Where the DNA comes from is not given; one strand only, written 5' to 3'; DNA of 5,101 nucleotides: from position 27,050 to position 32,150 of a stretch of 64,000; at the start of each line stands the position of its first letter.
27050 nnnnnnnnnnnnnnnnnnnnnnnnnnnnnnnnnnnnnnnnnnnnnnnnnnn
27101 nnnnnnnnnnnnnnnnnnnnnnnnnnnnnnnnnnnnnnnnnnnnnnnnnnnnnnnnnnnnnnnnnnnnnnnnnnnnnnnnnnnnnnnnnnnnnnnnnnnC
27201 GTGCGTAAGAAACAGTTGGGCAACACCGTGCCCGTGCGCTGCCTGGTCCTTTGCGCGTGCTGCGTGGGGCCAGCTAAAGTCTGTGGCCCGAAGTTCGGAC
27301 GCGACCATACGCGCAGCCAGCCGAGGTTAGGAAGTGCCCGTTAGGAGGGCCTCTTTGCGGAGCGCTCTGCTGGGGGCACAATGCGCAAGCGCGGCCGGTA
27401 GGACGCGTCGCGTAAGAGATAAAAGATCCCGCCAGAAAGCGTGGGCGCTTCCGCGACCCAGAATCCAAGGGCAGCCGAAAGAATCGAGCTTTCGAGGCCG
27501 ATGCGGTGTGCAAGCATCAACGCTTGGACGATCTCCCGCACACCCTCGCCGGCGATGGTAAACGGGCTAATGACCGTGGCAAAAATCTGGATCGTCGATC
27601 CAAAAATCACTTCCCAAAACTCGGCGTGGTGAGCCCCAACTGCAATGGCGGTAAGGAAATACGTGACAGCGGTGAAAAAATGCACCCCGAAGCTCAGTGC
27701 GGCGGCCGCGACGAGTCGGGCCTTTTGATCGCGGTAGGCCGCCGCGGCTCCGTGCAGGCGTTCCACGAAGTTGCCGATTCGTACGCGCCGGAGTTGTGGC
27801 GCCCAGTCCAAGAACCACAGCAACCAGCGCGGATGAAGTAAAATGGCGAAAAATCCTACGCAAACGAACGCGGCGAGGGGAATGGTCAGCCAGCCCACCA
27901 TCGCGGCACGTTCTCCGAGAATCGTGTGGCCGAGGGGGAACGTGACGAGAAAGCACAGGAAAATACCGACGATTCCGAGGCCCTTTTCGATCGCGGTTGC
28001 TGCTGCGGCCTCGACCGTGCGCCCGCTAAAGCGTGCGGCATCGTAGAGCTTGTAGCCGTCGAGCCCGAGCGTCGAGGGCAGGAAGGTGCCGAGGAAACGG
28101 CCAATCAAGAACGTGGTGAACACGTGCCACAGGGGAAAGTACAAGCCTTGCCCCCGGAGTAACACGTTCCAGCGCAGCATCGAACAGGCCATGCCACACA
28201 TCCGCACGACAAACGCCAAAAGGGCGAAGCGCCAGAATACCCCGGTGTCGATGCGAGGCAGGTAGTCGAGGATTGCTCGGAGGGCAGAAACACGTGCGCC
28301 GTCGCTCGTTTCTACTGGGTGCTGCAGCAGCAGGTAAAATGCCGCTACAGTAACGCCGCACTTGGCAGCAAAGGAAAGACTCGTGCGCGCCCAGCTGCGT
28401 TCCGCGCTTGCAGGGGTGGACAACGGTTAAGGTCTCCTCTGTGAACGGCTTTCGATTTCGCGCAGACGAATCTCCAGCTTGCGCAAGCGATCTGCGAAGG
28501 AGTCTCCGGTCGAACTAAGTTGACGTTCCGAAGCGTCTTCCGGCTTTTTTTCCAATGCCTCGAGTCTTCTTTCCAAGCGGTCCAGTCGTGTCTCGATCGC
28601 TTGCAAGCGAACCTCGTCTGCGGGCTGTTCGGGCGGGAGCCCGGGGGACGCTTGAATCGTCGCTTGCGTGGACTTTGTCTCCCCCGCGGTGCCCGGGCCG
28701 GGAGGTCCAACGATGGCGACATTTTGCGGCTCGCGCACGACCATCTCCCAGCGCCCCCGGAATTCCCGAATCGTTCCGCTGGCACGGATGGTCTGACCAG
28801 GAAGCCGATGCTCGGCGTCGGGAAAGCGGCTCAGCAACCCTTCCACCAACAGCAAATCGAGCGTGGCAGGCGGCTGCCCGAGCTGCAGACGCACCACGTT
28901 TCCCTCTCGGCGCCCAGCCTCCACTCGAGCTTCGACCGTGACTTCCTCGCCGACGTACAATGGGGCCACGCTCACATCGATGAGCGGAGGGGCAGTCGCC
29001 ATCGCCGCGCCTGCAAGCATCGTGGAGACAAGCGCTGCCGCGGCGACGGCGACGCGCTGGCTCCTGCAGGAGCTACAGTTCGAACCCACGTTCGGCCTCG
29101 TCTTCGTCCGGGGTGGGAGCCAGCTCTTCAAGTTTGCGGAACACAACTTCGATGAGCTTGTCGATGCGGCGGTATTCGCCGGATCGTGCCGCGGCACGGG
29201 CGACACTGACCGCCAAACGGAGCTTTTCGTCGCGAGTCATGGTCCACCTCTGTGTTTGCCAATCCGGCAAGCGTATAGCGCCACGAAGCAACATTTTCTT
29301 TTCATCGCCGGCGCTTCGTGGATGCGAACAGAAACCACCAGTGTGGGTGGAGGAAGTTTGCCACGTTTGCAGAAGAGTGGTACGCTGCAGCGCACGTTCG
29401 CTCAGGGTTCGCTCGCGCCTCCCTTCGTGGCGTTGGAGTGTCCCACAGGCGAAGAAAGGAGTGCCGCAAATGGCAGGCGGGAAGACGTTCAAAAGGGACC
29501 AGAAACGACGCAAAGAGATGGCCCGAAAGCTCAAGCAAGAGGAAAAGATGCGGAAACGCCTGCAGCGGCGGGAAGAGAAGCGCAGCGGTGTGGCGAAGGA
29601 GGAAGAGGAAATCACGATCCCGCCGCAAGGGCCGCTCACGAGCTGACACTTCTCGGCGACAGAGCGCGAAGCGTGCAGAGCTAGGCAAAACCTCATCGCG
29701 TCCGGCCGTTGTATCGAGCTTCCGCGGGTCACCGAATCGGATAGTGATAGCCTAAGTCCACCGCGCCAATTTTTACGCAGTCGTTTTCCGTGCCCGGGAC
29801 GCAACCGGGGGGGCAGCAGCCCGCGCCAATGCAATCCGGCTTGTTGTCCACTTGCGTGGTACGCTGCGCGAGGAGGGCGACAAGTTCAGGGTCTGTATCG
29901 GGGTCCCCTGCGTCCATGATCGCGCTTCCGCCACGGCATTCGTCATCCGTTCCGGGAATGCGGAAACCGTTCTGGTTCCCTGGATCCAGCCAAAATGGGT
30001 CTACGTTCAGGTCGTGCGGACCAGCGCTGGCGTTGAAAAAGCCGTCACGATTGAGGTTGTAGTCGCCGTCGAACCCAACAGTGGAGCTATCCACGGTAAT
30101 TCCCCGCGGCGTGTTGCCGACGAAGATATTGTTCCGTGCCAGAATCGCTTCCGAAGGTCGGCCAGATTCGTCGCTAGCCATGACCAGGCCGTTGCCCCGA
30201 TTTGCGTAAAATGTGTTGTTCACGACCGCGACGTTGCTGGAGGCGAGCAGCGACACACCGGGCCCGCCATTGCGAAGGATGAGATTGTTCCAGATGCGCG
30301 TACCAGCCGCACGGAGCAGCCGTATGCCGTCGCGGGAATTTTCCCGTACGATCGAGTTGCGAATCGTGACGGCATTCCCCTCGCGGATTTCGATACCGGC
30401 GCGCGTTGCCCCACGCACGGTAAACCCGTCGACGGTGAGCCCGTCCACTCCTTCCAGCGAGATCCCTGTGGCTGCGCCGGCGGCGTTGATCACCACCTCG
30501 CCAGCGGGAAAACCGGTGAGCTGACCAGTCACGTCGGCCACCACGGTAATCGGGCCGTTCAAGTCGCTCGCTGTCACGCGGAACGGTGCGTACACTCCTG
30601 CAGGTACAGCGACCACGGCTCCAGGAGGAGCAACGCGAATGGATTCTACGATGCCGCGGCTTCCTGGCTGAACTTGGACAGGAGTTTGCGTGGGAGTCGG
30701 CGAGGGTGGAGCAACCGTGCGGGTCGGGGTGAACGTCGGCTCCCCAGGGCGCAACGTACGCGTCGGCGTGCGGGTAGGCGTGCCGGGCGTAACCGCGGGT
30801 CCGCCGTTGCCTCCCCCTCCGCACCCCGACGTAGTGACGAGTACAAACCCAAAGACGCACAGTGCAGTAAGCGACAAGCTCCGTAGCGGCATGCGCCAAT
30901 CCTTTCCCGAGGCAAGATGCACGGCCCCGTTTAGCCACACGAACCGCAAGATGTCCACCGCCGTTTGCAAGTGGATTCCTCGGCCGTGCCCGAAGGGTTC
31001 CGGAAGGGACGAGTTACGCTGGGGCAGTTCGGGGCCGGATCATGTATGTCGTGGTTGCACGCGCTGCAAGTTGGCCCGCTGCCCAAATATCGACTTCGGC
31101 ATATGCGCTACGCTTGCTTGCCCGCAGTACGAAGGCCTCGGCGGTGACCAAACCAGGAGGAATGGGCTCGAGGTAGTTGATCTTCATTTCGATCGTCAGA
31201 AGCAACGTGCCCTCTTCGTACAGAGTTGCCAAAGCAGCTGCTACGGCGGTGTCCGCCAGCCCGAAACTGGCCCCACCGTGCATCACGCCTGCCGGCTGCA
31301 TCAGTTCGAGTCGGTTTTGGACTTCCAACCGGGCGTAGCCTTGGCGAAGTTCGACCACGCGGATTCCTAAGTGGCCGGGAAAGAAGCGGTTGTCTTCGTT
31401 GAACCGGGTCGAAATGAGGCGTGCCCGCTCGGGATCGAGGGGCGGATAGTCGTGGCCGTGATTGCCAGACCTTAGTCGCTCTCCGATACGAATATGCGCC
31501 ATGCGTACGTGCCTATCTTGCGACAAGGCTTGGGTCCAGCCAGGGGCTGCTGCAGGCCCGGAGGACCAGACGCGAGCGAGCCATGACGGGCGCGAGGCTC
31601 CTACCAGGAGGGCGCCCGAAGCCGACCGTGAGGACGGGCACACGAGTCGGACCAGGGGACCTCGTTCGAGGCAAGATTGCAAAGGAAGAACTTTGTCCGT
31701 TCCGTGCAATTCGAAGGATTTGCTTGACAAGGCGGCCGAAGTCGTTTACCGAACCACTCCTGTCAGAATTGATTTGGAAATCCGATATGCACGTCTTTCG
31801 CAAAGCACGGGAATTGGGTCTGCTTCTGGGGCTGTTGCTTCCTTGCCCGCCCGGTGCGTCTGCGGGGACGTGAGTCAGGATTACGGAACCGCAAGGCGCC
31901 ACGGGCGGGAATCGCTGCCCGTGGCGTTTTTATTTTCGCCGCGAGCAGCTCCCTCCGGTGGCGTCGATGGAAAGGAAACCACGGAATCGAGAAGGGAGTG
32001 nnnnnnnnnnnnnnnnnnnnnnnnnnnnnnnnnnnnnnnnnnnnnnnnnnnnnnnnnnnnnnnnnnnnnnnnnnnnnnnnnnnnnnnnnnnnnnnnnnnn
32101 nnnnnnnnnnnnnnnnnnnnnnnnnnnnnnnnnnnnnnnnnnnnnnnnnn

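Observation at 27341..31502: Minus-strand cluster of uncharacterised envelope proteins: PaaI thioesterase, beta-helix lipoprotein, small ORFs, secreted OB-fold/coiled-coil protein and LPG-synthase-TM-like membrane protein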

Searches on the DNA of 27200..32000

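Call 78: search_rna_families(source=window, start=27200, end=32000, threshold=evalue, max_evalue=1)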
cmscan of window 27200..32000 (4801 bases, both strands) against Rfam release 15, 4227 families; matches with E-value up to 1: 0.
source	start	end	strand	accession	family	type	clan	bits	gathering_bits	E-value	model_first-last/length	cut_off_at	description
